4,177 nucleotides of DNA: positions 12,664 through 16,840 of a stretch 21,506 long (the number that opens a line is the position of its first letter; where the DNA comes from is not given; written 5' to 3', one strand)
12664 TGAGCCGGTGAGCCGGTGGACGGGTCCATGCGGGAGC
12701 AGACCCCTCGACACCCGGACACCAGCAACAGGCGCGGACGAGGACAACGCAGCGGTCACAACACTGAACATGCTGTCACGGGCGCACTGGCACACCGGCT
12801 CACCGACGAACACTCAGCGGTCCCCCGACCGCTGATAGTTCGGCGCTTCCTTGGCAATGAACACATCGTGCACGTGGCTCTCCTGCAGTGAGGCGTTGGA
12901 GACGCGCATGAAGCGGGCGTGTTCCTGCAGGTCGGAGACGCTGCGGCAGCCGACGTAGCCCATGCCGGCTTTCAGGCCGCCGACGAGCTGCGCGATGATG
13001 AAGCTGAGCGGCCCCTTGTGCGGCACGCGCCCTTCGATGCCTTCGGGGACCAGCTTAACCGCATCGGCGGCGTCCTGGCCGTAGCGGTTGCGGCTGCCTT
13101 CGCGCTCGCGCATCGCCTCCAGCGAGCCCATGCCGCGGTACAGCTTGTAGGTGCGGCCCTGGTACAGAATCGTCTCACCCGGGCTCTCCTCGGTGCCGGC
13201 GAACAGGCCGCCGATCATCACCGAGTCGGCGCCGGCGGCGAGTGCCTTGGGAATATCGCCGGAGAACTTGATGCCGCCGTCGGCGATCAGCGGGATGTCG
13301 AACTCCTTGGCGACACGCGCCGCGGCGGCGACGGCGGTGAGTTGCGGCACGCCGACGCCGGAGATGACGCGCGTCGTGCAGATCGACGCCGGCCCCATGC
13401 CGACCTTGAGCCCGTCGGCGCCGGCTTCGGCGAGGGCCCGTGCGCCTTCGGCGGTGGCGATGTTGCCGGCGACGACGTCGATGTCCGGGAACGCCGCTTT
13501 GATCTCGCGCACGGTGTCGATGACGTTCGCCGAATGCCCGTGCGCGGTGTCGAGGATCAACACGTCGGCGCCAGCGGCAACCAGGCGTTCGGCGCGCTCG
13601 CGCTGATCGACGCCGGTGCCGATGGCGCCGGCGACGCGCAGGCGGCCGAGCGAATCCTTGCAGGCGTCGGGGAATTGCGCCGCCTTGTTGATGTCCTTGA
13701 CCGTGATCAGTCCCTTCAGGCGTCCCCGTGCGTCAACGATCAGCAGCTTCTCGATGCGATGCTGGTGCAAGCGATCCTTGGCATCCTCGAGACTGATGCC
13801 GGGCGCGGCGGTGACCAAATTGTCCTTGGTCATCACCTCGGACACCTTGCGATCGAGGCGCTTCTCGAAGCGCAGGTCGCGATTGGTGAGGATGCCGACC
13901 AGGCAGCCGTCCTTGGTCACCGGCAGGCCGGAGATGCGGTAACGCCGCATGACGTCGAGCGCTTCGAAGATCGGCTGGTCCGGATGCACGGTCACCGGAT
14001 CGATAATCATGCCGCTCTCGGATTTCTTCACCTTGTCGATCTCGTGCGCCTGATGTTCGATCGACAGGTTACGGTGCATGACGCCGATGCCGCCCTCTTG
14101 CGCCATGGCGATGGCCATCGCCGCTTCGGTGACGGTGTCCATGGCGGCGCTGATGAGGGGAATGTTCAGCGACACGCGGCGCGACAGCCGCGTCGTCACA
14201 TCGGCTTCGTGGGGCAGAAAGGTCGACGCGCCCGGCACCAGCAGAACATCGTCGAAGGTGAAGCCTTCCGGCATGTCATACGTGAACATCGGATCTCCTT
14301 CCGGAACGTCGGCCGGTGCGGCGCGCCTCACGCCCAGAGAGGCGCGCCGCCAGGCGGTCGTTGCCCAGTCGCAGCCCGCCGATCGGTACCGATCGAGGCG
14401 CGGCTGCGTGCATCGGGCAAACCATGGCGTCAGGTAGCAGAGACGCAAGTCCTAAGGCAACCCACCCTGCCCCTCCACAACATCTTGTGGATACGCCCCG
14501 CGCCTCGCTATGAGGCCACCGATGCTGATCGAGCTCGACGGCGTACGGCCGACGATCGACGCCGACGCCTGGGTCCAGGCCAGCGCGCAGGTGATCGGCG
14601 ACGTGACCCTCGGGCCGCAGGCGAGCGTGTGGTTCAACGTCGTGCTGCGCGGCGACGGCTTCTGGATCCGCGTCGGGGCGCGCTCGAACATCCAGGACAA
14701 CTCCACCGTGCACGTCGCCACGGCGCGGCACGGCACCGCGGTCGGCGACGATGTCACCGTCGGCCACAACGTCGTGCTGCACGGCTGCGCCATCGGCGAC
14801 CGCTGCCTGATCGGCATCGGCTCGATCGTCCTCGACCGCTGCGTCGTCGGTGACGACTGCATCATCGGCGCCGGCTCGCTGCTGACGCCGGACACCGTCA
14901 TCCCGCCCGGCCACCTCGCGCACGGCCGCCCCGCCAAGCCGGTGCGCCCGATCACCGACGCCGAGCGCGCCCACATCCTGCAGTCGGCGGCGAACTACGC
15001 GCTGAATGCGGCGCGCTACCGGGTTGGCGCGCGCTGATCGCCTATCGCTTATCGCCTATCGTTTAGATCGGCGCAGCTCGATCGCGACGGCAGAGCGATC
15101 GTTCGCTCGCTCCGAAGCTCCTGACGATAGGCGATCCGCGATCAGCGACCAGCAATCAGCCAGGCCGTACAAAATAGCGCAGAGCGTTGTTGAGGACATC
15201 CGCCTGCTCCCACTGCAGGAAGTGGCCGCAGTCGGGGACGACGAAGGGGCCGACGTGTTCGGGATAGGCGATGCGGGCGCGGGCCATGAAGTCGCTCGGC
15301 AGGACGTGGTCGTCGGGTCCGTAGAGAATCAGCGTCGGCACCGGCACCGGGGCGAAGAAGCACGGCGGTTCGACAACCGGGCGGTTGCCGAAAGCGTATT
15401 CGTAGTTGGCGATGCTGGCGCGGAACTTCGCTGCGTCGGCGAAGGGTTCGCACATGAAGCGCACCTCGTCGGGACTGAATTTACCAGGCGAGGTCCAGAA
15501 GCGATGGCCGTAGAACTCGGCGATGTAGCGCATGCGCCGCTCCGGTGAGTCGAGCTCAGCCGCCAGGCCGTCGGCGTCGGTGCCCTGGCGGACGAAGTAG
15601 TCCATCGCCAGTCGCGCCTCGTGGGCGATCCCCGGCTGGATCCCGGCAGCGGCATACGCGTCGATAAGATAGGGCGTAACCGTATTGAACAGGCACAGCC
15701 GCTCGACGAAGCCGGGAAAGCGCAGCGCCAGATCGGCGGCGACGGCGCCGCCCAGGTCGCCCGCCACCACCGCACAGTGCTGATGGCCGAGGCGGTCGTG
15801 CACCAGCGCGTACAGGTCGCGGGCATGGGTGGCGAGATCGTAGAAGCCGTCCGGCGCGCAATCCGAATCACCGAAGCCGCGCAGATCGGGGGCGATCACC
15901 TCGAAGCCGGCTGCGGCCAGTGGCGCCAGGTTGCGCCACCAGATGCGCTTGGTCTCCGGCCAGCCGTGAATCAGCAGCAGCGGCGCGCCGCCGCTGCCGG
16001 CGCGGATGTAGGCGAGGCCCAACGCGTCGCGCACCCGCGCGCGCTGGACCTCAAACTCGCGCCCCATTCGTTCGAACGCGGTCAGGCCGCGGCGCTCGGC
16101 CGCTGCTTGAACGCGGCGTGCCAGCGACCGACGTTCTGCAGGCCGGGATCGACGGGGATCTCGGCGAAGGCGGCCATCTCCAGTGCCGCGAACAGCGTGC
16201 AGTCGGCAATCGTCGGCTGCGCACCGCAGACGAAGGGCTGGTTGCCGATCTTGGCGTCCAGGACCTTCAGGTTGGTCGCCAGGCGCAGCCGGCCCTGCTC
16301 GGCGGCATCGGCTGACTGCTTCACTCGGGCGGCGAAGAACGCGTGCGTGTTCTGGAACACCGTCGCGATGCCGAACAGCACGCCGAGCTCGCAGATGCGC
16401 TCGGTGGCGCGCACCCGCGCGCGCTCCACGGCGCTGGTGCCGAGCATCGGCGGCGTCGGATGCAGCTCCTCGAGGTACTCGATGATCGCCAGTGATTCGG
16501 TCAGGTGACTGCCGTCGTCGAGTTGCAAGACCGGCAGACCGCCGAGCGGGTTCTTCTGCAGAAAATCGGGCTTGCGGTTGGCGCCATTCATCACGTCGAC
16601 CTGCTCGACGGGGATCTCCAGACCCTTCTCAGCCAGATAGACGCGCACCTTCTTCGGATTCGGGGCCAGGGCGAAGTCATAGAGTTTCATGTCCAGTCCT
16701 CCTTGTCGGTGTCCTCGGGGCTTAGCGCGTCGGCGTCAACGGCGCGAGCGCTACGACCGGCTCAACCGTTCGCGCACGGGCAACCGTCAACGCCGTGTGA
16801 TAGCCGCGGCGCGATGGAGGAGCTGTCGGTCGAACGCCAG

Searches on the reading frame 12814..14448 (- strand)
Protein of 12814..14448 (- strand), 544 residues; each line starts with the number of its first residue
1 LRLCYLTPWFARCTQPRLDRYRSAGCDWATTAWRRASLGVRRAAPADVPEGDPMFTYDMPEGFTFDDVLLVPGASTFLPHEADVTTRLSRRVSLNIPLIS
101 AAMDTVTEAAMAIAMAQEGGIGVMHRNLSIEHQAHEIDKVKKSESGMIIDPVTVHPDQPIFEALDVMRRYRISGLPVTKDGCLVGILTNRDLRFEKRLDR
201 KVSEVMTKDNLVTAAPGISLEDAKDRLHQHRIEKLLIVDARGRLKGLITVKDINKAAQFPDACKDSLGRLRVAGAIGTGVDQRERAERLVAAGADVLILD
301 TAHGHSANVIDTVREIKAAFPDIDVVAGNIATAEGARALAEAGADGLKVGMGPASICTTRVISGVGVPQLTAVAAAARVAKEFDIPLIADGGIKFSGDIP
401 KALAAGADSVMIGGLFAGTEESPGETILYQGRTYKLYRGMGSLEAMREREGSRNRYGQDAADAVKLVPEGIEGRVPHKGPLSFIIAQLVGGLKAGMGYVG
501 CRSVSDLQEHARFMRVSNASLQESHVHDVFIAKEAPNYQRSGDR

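Call 56: search_protein_families(library=pfam, proteins=[window:12814-14448:-], max_evalue=0.0001)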
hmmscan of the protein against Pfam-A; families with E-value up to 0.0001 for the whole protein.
window:12814-14448:- (544 aa): 6 families
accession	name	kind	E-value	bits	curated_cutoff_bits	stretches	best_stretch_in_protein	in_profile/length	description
PF00478.31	IMPDH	-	3.1e-158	526.7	25.6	1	62-527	1-345/345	IMP dehydrogenase / GMP reductase domain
PF00571.33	CBS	-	4e-26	91.5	24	2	147-193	5-52/57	CBS domain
PF03060.21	NMO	-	1.8e-12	47.8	28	1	259-427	80-236/331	Nitronate monooxygenase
PF00977.27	His_biosynth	-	3.3e-09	37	23.6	1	261-416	63-222/228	Histidine biosynthesis protein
PF01070.24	FMN_dh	-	4.5e-06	26.4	24.9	0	311-416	208-305/350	FMN-dependent dehydrogenase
PF01207.24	Dus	-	4.1e-05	23.3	20.4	0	377-413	177-214/311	Dihydrouridine synthase (Dus)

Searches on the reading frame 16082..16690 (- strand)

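Call 56: search_protein_families(library=pfam, proteins=[window:16082-16690:-], max_evalue=0.0001)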
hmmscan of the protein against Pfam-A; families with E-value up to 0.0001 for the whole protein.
window:16082-16690:- (202 aa): 7 families
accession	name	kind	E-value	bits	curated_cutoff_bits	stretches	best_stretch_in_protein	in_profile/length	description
PF13417.12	GST_N_3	-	4.4e-18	65.8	22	1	3-81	1-75/75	Glutathione S-transferase, N-terminal domain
PF13409.12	GST_N_2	-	1e-16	61.7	25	1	10-76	3-70/70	Glutathione S-transferase, N-terminal domain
PF02798.26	GST_N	-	2.9e-16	60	20.9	1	1-74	3-75/76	Glutathione S-transferase, N-terminal domain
PF13410.11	GST_C_2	-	2.2e-08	34.5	24.9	1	128-193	2-69/69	Glutathione S-transferase, C-terminal domain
PF00043.30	GST_C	-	3.4e-08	34.1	20.7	1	119-198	13-93/93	Glutathione S-transferase, C-terminal domain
PF17171.9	GST_C_6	-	4.4e-05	23.6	28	1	140-179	4-43/64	Glutathione S-transferase, C-terminal domain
PF14497.11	GST_C_3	-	4.5e-05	24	21.6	1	134-199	28-96/104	Glutathione S-transferase, C-terminal domain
